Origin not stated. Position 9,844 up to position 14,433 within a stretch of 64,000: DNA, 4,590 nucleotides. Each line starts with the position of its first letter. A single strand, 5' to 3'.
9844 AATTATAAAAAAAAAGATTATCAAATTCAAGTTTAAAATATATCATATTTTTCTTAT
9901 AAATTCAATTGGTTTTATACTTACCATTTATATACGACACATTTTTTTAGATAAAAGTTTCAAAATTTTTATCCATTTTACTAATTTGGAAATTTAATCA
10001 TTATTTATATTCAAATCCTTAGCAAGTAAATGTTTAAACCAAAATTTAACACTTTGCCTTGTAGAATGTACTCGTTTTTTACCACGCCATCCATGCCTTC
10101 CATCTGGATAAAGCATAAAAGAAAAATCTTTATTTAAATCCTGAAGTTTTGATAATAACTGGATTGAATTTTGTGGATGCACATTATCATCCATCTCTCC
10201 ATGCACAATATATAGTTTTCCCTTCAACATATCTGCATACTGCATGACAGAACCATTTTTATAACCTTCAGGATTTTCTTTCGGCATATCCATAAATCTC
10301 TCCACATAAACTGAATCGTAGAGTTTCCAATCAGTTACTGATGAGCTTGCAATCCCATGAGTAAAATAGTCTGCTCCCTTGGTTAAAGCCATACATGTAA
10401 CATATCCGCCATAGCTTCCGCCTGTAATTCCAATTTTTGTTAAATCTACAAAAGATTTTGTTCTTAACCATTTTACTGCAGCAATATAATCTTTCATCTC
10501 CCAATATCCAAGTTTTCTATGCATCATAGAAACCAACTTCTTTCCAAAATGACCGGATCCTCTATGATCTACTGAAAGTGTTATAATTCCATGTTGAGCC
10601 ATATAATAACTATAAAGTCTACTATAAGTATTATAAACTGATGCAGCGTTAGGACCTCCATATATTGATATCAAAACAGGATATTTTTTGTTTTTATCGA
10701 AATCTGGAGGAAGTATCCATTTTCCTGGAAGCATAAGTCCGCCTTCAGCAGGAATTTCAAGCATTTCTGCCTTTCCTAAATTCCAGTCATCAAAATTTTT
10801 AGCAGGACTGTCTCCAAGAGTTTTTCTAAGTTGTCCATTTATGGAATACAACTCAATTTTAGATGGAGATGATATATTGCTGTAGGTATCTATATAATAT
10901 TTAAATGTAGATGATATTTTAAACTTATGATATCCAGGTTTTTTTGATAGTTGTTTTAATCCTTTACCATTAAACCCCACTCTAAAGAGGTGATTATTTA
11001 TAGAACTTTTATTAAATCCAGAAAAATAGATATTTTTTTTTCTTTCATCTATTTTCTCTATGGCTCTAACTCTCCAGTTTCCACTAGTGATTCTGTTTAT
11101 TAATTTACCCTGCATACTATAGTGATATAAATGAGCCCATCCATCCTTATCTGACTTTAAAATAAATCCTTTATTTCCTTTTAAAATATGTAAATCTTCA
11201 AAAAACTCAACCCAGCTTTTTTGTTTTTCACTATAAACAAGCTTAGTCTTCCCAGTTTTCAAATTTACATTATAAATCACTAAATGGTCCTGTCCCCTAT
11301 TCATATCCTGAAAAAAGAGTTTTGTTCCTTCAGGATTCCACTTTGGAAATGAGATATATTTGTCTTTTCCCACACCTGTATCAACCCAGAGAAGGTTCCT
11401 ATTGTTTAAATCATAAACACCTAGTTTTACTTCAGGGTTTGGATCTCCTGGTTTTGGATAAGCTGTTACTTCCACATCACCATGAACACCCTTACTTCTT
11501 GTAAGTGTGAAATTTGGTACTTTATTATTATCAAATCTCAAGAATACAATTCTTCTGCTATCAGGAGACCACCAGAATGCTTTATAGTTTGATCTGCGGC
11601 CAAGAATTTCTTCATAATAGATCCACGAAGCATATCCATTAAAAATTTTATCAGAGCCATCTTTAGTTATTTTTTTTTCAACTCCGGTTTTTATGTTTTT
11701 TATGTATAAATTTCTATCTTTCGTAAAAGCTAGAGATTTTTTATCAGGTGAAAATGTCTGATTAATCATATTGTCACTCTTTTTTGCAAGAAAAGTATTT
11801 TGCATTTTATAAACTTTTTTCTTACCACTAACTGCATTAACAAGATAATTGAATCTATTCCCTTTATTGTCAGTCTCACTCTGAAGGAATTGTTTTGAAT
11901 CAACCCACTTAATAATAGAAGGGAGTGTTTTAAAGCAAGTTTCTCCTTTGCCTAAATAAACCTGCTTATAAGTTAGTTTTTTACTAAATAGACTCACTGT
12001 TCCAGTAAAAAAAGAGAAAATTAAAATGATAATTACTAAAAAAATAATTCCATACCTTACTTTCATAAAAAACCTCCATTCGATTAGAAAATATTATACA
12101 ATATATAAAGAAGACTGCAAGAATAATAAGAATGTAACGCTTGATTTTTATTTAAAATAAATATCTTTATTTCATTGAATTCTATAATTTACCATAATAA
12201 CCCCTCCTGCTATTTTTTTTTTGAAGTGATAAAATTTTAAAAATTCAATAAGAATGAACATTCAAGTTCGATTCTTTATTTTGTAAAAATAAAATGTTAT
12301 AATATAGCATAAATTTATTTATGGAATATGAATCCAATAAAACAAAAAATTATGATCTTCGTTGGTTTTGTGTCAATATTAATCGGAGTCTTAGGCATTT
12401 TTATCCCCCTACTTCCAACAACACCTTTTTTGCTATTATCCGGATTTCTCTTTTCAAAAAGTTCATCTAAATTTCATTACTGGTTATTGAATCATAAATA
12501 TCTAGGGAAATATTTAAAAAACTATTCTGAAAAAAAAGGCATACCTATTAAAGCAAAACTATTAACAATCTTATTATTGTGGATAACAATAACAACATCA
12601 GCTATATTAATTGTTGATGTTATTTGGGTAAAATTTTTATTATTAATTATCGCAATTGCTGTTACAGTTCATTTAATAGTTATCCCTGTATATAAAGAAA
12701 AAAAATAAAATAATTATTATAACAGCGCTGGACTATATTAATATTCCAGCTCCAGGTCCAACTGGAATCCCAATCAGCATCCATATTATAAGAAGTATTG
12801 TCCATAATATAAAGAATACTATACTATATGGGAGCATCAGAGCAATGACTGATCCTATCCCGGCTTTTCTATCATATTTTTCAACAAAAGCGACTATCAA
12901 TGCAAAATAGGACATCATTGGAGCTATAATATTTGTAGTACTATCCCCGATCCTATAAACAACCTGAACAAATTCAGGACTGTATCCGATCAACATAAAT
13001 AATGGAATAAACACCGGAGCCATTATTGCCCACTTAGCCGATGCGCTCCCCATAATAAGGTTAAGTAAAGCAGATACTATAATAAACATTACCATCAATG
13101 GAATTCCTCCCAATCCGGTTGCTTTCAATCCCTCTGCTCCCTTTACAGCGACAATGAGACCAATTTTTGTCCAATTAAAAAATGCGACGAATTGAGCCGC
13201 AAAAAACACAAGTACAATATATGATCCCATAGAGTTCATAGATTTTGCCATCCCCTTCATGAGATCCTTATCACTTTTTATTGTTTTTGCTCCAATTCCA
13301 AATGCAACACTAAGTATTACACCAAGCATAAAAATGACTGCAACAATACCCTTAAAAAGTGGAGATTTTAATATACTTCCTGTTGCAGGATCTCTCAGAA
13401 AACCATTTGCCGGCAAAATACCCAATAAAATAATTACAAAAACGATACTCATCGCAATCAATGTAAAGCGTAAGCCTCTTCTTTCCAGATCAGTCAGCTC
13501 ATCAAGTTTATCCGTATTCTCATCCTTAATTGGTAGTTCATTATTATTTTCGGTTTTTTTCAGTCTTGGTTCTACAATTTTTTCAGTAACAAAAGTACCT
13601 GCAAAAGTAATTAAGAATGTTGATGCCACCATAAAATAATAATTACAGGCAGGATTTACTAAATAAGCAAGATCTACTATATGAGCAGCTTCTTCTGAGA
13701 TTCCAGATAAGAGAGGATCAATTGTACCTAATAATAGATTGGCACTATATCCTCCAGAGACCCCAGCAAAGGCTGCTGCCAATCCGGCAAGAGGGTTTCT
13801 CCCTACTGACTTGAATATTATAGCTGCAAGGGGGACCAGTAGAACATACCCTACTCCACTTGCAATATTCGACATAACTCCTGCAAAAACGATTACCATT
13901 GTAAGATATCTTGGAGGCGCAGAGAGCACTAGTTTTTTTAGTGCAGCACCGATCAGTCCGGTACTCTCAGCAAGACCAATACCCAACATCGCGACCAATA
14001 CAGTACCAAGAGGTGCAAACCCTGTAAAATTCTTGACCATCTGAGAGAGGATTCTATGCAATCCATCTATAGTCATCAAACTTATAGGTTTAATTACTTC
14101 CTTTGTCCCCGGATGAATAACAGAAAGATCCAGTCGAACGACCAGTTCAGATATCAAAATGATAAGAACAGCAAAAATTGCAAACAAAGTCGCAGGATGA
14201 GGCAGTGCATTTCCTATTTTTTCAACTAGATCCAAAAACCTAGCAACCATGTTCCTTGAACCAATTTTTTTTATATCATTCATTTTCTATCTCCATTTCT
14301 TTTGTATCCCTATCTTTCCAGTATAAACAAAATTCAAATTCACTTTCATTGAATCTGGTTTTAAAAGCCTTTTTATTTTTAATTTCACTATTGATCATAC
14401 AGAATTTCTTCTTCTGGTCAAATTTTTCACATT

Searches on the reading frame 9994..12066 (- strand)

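Call 50: search_protein_families(library=pfam, proteins=[window:9994-12066:-], max_evalue=0.00001)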
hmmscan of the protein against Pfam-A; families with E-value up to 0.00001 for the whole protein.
window:9994-12066:- (690 aa): 6 families
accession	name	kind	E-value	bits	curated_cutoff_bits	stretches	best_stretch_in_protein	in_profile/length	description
PF00930.27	DPPIV_N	-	1.8e-85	287.2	22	1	91-401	36-353/354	Dipeptidyl peptidase IV (DPP IV) N-terminal region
PF00326.27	Peptidase_S9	-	6.4e-48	163.5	22.6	1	484-680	5-210/213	Prolyl oligopeptidase family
PF02129.25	Peptidase_S15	-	3.5e-10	40.5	23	1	452-581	11-133/262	X-Pro dipeptidyl-peptidase (S15 family)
PF20434.5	BD-FAE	-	5.3e-09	36.3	26.8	0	458-565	9-111/215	BD-FAE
PF12146.15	Hydrolase_4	-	8.9e-07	28.9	27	0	479-582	18-115/239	Serine aminopeptidase, S33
PF01738.24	DLH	-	2.1e-06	27.9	21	0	510-666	64-194/217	Dienelactone hydrolase family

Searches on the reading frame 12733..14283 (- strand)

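Call 50: search_protein_families(library=pfam, proteins=[window:12733-14283:-], max_evalue=0.00001)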
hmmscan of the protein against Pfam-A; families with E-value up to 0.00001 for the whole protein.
window:12733-14283:- (516 aa): 2 families
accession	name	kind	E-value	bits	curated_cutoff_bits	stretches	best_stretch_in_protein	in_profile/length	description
PF03806.19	ABG_transport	-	3.3e-197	656.2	27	1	15-513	1-499/502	AbgT putative transporter family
PF03606.21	DcuC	-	7.1e-09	35.1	23.1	1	114-499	105-457/461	C4-dicarboxylate anaerobic carrier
